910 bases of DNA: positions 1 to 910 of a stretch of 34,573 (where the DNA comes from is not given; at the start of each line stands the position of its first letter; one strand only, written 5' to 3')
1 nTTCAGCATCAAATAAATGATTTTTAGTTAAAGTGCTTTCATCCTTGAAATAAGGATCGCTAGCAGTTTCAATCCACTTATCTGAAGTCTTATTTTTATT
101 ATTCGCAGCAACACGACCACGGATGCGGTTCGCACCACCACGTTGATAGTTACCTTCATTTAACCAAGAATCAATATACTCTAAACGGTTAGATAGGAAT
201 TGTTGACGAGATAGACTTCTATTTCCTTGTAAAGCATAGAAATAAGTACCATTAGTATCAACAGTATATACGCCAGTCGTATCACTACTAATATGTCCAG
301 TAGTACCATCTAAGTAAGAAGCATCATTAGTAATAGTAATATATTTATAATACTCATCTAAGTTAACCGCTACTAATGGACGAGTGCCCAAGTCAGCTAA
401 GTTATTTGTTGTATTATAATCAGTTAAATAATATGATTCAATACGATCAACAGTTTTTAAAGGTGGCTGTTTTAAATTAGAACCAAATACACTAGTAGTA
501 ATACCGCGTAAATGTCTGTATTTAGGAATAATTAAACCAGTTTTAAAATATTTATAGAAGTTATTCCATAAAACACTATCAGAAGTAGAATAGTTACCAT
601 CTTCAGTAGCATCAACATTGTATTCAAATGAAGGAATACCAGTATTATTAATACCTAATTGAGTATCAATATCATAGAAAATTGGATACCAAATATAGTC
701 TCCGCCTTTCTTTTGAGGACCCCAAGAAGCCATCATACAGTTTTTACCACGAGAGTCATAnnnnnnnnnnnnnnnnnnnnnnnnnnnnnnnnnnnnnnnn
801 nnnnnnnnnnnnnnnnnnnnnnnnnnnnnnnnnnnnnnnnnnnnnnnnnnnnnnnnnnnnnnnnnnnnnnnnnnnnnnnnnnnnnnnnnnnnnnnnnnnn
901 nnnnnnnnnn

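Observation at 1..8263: Three tandem paralogous tail-fibre-like genes sharing an N-terminal anchor domain but with divergent bodies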

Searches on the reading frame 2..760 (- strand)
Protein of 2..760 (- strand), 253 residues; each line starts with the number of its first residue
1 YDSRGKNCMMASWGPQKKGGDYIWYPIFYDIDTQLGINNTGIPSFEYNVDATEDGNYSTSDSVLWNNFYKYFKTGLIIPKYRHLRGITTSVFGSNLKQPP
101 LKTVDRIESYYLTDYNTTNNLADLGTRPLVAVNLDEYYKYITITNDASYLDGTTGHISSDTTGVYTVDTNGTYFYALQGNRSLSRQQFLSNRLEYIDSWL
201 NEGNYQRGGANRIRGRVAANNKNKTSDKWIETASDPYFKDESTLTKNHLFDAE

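Call 83: search_protein_families(library=pfam, max_evalue=0.1, proteins=[window:2-760:-])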
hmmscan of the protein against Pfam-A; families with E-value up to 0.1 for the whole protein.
seq(253 aa): 0 families
